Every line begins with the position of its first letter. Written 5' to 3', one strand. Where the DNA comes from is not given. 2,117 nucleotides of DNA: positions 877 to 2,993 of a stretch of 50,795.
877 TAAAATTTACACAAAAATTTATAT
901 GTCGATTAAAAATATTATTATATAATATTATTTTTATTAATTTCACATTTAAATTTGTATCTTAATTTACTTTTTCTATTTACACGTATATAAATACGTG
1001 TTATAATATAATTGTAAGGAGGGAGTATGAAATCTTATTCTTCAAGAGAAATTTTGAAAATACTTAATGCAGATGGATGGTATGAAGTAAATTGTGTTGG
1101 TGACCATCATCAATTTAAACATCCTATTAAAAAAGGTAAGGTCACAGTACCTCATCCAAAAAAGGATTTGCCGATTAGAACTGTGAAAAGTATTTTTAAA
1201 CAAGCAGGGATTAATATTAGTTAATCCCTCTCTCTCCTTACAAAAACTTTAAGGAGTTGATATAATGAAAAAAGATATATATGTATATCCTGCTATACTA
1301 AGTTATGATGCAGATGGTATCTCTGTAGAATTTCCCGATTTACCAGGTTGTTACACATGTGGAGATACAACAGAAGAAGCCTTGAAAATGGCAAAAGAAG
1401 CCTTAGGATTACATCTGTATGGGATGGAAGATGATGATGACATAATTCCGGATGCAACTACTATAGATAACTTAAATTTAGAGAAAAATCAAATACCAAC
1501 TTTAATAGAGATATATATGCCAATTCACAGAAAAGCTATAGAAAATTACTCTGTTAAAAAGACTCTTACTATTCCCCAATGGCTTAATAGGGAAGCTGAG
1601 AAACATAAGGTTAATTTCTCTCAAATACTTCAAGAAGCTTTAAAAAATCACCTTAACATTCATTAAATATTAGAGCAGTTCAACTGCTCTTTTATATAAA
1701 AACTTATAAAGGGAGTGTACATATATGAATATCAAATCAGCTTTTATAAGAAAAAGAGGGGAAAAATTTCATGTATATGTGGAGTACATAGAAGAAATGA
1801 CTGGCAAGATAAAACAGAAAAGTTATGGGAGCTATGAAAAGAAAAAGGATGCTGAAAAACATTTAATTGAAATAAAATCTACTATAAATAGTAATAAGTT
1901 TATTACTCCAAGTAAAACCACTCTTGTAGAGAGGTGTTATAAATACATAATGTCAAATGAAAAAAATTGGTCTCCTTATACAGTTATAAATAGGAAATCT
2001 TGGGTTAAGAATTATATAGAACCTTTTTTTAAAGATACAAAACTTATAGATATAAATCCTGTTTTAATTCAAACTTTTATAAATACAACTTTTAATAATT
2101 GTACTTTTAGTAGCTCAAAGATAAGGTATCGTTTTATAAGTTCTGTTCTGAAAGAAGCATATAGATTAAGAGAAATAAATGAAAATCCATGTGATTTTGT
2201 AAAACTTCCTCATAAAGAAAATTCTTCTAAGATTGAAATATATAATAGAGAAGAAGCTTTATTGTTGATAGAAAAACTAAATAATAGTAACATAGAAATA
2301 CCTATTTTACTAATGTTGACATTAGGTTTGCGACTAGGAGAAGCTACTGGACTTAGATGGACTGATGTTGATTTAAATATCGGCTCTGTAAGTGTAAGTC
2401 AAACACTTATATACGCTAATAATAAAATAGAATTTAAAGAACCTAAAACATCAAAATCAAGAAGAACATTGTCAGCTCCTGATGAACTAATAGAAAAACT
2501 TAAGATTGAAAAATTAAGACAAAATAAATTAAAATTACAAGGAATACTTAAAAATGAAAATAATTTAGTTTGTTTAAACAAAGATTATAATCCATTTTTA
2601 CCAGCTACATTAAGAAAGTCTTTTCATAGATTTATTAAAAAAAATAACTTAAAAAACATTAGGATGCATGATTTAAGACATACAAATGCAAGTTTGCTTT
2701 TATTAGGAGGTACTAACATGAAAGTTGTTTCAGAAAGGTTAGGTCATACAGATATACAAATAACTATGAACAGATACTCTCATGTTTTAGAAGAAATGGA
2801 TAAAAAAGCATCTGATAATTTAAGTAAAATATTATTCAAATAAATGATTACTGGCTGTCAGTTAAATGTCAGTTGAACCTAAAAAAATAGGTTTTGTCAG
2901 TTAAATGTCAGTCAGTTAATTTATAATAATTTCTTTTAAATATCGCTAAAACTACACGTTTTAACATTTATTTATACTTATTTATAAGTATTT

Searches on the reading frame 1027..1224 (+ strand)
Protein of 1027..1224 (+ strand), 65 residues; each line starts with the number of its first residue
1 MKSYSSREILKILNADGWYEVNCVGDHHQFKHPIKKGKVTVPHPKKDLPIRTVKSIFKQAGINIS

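Call 45: search_protein_families(library=pfam, proteins=[window:1027-1224:+], max_evalue=1)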
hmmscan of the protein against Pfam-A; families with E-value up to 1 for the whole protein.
window:1027-1224:+ (65 aa): 3 families
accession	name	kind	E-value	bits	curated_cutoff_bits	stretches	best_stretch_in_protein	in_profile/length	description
PF07927.17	HicA_toxin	-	1.1e-21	77.1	27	1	6-62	1-58/58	HicA toxin of bacterial toxin-antitoxin,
PF09103.16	BRCA-2_OB1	-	0.012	15.9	25.6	1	7-42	41-75/123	BRCA2, oligonucleotide/oligosaccharide-binding, domain 1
PF16447.10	DUF5044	-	0.26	11.5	25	1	11-53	40-79/178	Domain of unknown function (DUF5044)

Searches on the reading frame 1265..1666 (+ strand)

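Call 45: search_protein_families(library=pfam, proteins=[window:1265-1666:+], max_evalue=1)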
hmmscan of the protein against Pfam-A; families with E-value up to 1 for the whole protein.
window:1265-1666:+ (133 aa): 4 families
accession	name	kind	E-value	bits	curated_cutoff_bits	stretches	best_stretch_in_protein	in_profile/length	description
PF15919.11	HicB_lk_antitox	-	4.9e-17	62.7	27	1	8-111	1-104/123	HicB_like antitoxin of bacterial toxin-antitoxin system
PF24113.1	DUF7387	-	0.0023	18.7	27.9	1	28-79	32-83/85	Family of unknown function (DUF7387)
PF21748.3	UPF0150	-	0.031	14.6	27.3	1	15-51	17-53/64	UPF0150-like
PF07362.18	CcdA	-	0.035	14.9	22.4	1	100-130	5-35/71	Post-segregation antitoxin CcdA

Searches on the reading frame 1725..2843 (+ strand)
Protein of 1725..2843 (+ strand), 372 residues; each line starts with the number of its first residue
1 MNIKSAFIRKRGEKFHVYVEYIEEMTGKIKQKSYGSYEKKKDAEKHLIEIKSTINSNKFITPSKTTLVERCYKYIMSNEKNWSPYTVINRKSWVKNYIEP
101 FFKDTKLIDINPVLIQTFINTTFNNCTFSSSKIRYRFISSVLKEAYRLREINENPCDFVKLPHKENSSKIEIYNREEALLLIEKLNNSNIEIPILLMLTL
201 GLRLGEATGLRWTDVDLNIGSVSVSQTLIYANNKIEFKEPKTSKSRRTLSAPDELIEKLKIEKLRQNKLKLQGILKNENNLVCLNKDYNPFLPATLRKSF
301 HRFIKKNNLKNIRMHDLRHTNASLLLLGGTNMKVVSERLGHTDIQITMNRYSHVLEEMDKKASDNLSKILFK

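Call 65: find_encoding_contigs(protein=window:1725-2843:+, flank=3000, max_places=4)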
Protein window:1725-2843:+ (372 aa): 25 contigs read that carry it; 4 places shown.
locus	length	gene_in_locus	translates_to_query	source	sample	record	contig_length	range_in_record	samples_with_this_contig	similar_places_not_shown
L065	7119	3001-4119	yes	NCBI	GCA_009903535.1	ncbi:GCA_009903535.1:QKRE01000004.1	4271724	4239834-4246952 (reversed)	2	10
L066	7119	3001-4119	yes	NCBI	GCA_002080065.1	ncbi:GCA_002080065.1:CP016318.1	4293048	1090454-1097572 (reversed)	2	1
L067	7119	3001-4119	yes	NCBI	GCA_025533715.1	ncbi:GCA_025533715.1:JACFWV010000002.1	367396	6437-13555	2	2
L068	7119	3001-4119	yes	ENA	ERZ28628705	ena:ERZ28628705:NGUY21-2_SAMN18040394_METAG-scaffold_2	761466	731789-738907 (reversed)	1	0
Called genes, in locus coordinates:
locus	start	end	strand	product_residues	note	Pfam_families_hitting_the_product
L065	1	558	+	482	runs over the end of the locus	PF02037:SAP, PF12949:HeH (weak)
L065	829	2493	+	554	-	PF13250:SNIPE, PF10544:T5orf172, PF13455:MUG113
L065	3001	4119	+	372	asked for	PF14657:Arm-DNA-bind_4, PF14659:Phage_int_SAM_3, PF00589:Phage_integrase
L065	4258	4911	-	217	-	PF00248:Aldo_ket_red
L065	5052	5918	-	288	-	PF01545:Cation_efflux, PF16916:ZT_dimer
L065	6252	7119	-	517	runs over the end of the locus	PF00528:BPD_transp_1, PF04069:OpuAC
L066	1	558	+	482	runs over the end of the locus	PF02037:SAP, PF12949:HeH (weak)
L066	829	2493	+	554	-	PF13250:SNIPE, PF10544:T5orf172, PF13455:MUG113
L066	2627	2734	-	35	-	-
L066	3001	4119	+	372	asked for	PF14657:Arm-DNA-bind_4, PF14659:Phage_int_SAM_3, PF00589:Phage_integrase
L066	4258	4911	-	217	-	PF00248:Aldo_ket_red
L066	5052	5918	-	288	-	PF01545:Cation_efflux, PF16916:ZT_dimer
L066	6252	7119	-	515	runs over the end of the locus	PF00528:BPD_transp_1, PF04069:OpuAC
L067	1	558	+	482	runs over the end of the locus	PF02037:SAP, PF12949:HeH (weak)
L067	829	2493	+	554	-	PF13250:SNIPE, PF10544:T5orf172, PF13455:MUG113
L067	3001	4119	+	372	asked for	PF14657:Arm-DNA-bind_4, PF14659:Phage_int_SAM_3, PF00589:Phage_integrase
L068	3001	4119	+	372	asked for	PF14657:Arm-DNA-bind_4, PF14659:Phage_int_SAM_3, PF00589:Phage_integrase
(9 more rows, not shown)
